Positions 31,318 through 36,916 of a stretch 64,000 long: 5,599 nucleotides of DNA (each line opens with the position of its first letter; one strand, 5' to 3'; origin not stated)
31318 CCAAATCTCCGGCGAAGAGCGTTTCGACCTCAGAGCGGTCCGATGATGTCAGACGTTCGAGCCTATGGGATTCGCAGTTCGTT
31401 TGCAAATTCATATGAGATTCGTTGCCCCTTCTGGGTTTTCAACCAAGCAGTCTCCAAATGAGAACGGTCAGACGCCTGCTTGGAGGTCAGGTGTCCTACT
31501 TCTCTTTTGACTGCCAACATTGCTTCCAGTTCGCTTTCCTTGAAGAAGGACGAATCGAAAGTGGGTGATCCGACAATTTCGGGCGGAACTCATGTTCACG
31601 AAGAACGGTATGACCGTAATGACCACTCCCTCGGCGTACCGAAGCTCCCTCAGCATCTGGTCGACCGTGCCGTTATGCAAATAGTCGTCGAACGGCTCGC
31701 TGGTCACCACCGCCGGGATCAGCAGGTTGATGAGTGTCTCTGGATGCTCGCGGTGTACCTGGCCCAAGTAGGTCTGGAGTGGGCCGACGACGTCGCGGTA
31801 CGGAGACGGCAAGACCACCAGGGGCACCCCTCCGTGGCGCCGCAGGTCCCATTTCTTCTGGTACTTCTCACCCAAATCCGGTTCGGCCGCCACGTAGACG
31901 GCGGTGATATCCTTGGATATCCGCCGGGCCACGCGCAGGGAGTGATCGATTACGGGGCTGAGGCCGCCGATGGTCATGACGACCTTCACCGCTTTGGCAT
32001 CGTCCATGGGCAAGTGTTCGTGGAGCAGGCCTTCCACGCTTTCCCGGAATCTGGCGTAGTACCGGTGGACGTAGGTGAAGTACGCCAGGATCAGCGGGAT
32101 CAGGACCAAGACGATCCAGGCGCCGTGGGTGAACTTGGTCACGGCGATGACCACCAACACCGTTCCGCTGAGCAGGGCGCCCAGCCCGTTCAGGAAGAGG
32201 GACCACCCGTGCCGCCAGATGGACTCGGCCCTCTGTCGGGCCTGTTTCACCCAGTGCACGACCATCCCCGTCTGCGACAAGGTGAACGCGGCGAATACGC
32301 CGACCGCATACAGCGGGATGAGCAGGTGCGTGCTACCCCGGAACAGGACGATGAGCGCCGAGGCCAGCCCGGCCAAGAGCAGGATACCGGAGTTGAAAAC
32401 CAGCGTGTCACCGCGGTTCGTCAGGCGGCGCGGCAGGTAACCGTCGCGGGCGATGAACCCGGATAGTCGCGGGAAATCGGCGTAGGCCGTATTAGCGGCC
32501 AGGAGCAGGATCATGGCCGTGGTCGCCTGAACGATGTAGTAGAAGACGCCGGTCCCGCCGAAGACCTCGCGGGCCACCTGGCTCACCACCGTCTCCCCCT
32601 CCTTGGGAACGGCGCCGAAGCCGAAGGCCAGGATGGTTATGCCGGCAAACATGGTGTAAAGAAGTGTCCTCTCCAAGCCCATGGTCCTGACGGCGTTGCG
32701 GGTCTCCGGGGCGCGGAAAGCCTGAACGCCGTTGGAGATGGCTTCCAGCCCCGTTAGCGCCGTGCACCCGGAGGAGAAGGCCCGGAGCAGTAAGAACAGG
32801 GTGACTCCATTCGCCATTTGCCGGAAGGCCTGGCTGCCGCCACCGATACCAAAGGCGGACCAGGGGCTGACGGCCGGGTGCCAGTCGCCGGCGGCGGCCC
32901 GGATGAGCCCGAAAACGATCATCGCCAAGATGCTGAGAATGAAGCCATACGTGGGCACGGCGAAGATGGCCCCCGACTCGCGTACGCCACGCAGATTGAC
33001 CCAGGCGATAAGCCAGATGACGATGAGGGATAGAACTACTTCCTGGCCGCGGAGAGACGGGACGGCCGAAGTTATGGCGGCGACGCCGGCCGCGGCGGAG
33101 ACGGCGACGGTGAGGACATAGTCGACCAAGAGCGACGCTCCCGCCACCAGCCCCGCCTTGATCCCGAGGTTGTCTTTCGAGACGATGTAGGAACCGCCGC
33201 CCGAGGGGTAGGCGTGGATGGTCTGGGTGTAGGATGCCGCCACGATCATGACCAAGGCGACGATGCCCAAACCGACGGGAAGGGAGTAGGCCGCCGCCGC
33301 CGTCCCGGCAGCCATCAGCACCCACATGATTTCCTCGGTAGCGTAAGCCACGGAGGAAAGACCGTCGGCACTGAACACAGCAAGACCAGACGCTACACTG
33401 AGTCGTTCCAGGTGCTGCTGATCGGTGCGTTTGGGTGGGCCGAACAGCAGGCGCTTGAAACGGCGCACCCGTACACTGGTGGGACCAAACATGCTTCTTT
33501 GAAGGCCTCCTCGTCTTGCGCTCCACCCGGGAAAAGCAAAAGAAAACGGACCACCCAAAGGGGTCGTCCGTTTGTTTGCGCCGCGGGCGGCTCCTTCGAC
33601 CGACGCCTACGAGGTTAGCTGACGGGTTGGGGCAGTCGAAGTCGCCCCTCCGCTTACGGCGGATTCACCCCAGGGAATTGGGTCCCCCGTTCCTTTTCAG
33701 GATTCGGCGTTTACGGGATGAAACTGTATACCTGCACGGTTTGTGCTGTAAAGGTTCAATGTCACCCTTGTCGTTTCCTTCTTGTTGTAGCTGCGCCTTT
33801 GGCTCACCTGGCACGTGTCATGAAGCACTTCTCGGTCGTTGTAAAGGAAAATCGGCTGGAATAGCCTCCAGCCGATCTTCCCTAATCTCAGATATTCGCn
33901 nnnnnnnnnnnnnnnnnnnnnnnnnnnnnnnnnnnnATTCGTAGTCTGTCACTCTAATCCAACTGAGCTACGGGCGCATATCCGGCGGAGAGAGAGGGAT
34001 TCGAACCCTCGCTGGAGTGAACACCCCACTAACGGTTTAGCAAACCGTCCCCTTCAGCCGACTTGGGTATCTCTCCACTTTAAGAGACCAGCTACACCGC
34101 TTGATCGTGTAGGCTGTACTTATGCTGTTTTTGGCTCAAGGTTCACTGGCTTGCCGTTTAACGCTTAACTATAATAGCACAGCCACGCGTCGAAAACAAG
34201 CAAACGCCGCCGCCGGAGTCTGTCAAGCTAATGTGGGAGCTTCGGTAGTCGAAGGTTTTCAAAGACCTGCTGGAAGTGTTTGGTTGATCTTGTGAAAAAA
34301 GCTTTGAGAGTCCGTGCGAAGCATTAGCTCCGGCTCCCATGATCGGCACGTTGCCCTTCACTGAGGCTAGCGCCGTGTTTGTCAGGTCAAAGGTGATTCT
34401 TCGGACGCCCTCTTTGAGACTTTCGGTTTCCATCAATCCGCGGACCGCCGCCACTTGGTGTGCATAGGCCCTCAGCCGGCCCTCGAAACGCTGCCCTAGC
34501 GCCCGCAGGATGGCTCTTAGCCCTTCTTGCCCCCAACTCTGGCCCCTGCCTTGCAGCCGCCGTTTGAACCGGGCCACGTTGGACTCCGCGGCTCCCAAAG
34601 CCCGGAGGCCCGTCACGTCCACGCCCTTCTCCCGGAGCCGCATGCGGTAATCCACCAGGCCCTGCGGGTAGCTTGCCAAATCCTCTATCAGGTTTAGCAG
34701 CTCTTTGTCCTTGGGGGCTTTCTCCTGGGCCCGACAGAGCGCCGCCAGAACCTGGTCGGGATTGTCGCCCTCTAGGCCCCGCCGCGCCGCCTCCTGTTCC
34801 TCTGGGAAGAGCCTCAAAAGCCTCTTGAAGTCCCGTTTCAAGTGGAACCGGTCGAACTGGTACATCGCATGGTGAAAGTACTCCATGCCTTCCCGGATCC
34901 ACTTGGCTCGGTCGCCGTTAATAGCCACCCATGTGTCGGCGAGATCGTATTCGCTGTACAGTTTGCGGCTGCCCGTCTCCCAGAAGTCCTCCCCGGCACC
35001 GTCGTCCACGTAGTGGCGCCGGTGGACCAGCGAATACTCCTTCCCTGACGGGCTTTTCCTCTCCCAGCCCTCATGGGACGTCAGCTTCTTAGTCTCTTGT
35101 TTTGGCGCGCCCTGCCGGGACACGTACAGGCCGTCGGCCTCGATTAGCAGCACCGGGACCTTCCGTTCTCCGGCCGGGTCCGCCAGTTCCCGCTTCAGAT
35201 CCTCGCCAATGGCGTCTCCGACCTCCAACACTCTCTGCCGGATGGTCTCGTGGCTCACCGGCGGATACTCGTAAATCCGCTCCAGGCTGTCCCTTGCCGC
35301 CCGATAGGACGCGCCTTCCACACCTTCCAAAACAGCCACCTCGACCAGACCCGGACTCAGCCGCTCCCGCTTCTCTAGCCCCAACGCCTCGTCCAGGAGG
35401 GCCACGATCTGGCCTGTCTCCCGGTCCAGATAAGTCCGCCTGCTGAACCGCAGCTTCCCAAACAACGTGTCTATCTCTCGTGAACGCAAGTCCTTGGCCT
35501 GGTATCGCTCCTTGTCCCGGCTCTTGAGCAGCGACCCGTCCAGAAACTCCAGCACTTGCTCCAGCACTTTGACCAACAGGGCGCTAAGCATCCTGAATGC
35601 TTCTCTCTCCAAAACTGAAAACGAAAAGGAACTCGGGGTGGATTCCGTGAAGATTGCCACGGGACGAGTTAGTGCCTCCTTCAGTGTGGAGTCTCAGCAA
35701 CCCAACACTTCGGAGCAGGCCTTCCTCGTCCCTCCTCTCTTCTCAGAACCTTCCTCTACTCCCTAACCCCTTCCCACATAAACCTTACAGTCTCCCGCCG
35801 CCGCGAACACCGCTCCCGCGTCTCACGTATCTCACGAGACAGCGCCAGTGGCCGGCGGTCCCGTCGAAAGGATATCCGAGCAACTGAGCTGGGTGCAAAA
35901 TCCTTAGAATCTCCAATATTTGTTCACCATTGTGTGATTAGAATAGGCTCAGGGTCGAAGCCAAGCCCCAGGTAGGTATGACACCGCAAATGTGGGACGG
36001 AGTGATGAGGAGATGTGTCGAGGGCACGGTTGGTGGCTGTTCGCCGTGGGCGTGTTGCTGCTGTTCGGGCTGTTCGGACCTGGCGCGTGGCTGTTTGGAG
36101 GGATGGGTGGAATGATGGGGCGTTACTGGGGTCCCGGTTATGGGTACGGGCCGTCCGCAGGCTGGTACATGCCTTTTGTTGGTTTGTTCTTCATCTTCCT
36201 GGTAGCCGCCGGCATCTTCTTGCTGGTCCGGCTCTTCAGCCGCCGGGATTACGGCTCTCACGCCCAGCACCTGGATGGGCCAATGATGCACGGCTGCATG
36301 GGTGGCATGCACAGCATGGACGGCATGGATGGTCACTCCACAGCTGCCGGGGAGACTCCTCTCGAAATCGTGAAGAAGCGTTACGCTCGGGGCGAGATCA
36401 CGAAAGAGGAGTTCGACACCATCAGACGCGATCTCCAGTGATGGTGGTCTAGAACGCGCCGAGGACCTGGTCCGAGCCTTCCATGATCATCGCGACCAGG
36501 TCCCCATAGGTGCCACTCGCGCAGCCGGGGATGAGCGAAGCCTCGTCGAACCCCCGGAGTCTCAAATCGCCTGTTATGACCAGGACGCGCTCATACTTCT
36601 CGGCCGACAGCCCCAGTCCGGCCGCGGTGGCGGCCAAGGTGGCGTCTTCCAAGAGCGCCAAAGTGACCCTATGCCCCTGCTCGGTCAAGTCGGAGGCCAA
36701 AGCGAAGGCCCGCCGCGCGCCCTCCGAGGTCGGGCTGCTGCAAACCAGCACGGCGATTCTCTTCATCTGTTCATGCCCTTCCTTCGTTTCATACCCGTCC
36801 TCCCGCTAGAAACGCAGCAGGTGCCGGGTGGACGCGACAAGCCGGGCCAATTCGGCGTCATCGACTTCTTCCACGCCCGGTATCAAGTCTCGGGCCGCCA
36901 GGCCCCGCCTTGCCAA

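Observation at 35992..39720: Candidate selenium/sulfur relay locus: DsrEFH (TusDCB)-like trio, LysR regulator and a Met/His-rich SHOCT membrane protein next to the Sec-type selD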

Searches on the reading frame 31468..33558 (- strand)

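Call 60: search_protein_families(library=pfam, proteins=[window:31468-33558:-], max_evalue=0.00001)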
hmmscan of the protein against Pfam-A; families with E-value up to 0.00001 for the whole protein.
window:31468-33558:- (696 aa): 1 family
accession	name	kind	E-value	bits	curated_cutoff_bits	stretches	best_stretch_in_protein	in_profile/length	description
PF13520.12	AA_permease_2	-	8.7e-31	107.7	27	1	73-485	21-421/427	Amino acid permease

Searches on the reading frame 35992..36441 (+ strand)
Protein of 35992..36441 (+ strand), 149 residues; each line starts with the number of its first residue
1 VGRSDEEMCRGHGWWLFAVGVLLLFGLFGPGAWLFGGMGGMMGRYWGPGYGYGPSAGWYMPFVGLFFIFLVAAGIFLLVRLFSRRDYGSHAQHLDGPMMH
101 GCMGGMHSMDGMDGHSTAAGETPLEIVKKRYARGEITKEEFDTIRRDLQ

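Call 5: search_protein_families(library=pfam, proteins=[window:35992-36441:+], max_evalue=0.01)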
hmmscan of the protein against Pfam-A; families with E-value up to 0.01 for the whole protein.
window:35992-36441:+ (149 aa): 1 family
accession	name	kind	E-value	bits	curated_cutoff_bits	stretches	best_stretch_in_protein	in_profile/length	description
PF09851.14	SHOCT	-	5.5e-09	35.9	27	1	123-148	2-27/28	Short C-terminal domain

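Call 6: search_protein_families(library=ncbifam, proteins=[window:35992-36441:+], max_evalue=0.01)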
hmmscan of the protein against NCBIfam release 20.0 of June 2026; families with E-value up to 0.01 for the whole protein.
window:35992-36441:+ (149 aa): 0 families

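Call 61: find_homologous_proteins(query=window:35992-36441:+)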
Query window:35992-36441:+ (149 aa): 19 proteins with E <= 0.001 among 120 candidates.
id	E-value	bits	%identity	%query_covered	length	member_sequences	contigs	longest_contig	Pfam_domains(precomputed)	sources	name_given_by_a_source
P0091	9.1e-93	327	100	95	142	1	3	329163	PF09851.15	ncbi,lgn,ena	-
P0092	2.1e-59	218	72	88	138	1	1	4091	PF09851.15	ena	-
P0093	4.3e-35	139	62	75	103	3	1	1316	PF09851.15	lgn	-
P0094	6.5e-8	51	34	69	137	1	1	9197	PF09851.15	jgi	jgi:putative membrane protein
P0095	4.6e-7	48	42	56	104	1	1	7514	PF09851.15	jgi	jgi:putative membrane protein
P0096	8.4e-7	47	40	70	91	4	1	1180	PF09851.15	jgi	jgi:putative membrane protein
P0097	9.7e-7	47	40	70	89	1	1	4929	PF09851.15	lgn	-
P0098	2.2e-6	46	42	62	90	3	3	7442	PF09851.15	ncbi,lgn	-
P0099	4.4e-6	45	69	24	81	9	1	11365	PF09851.15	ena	-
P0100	6.9e-6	44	74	23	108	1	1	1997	PF09851.15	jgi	jgi:putative membrane protein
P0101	1.9e-5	43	60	28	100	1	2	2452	PF09851.15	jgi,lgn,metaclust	metaclust:\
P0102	2.5e-5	42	78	21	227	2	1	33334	PF09851.15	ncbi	-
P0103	5.8e-5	41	50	35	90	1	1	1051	PF09851.15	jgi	jgi:putative membrane protein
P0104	8.3e-5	41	75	21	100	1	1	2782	PF09851.15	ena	-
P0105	8.6e-5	41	33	73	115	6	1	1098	PF09851.15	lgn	-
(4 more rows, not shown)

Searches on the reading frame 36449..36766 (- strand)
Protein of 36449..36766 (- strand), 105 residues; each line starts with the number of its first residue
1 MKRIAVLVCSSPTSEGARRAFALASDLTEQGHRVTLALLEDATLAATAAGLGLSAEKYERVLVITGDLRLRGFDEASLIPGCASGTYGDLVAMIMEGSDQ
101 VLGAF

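Call 5: search_protein_families(library=pfam, proteins=[window:36449-36766:-], max_evalue=0.01)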
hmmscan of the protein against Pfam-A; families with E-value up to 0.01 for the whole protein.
window:36449-36766:- (105 aa): 2 families
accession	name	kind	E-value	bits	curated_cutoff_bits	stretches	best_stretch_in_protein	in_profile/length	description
PF02635.20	DsrE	-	0.00016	22.3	22.7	1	2-48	1-48/116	DsrE/DsrF-like family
PF04077.17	DsrH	-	0.0042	17.7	24.4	1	27-97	15-85/88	DsrH like protein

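Call 6: search_protein_families(library=ncbifam, proteins=[window:36449-36766:-], max_evalue=0.01)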
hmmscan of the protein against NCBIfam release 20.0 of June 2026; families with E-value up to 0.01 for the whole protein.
window:36449-36766:- (105 aa): 0 families

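Call 52: find_homologous_proteins(query=window:36449-36766:-)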
Query window:36449-36766:- (105 aa): 4 proteins with E <= 0.001 among 75 candidates.
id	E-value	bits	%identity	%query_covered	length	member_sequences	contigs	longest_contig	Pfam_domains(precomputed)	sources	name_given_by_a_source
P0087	4.2e-58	211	99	100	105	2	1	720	-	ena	-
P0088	1.1e-49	184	87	100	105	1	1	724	-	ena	-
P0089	6.6e-43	163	77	100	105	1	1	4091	-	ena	-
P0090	1.0e-23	101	55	100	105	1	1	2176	PF04077.18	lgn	-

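Call 57: search_solved_structures(query=window:36449-36766:-, max_evalue=10)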
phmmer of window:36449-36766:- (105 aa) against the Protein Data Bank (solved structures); distinct sequences matched with E-value up to 10: 3.
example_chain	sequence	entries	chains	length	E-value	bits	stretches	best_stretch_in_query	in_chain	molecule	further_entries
2hy5_C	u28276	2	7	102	0.16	15.6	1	34-96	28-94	DsrH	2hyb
3tk1_A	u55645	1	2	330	0.87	13.3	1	21-102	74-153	Membrane ATPase/protein kinase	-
3p06_A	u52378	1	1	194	1.2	12.8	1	8-66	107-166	VP4 protein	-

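Call 64: predict_structure(alignment_id=A4)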
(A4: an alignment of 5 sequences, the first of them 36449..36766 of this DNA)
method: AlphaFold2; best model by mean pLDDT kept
length: 105 residues; sequences in the alignment: 5
mean_pLDDT: 76.3   pTM: 0.71
mean pLDDT of the five models: 76.3, 73.6, 71.2, 68.3, 66.1
residues with pLDDT >= 90: 19; 70-90: 48; 50-70: 37; < 50: 1
segments of 3 or more residues with pLDDT < 50: none
pLDDT, mean of each block of 10 residues (from residue 1): 89 83 91 87 59 72 67 58 70 89 73
secondary structure, 60 per line:
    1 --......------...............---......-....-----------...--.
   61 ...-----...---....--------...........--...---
elements in order: E3-8 H15-29 E33-38 H40-43 E60-63 H87-97 E100-102

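Call 67: fold_search(model_id=the predicted structure, library=pdb)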
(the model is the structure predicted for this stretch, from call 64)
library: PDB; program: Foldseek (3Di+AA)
matches with E <= 10: 1250; with E <= 0.001: 0
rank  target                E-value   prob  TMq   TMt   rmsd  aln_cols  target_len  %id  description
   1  2hy5_B                2.8e-03  1.00  0.59  0.48   9.2       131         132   18  Crystal structure of DsrEFH (released 2006-09-19)
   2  3pnx_A                1.2e-02  0.99  0.54  0.38   7.0       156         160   13  Crystal structure of a putative sulfurtransferase dsrE (Swol_2425) from Syntrophomonas wolfei str. Goettingen at 1.92  (released 2010-12-15)
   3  2pd2_A                3.0e-02  0.97  0.56  0.55   5.5       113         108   16  Crystal structure of (ST0148) conserved hypothetical from Sulfolobus Tokodaii Strain7 (released 2007-10-02)
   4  8uja_A                3.4e-02  0.97  0.57  0.55   5.6       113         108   17  T33-fn10 - Designed Tetrahedral Protein Cage Using Fragment-based Hydrogen Bond Networks (released 2024-03-06)
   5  4rig_A                3.4e-02  0.47  0.36  0.13   9.9       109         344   21  Chimeric Glycosyltransferase LanGT2S8Ac (released 2015-01-28)
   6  3mc3                  4.4e-02  0.99  0.64  0.56   5.3       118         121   12  Crystal structure of DsrE/DsrF-like family protein (NP_342589.1) from SULFOLOBUS SOLFATARICUS at 1.49 A resolution (released 2010-05-19)
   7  5gl5_A                6.1e-02  0.75  0.40  0.11  11.7        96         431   14  Sterol 3-beta-glucosyltransferase (ugt51) from Saccharomyces cerevisiae (strain ATCC 204508 / S288c): UDPG complex (released 2017-01-11)
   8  3wag_A                6.5e-02  0.94  0.41  0.12   4.3        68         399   24  Crystal structure of glycosyltransferase VinC in complex with DTDP (released 2014-06-04)
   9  2qs7_A                6.9e-02  0.54  0.39  0.30  11.5       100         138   16  CRYSTAL STRUCTURE OF a putative oxidoreductase of the DsrE/DsrF-like family (SSO1126) FROM SULFOLOBUS SOLFATARICUS P2  (released 2007-08-21)
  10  3wad_B                7.4e-02  0.92  0.41  0.12   4.2        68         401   24  Crystal structure of glycosyltransferase VinC involved in the biosynthesis of vicenistatin (released 2014-06-04)
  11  6lg0_A                7.9e-02  0.92  0.42  0.12   3.4        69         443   20  Crystal structure of SbCGTa in complex with UDP (released 2020-11-18)
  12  3zj5_A                1.1e-01  0.38  0.38  0.08   8.8       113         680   20  NEUROSPORA CRASSA CATALASE-3 EXPRESSED IN E. COLI, ORTHORHOMBIC FORM. (released 2013-07-10)
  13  6m8u                  1.2e-01  0.97  0.48  0.29   2.9        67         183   21  Crystal structure of UbiX-like FMN prenyltransferase AF1214 from Archaeoglobus fulgidus, prenylated-FMN complex (released 2020-02-26)
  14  5msr_B                1.2e-01  0.41  0.41  0.12   7.9       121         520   19  Structure of the unmodified PCP-R domain of carboxylic acid reductase (CAR) from Segniliparus rugosus in complex with  (released 2017-07-05)
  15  4aj9_D                1.2e-01  0.35  0.28  0.06   7.9        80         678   25  Catalase 3 from Neurospora crassa (released 2013-03-06)
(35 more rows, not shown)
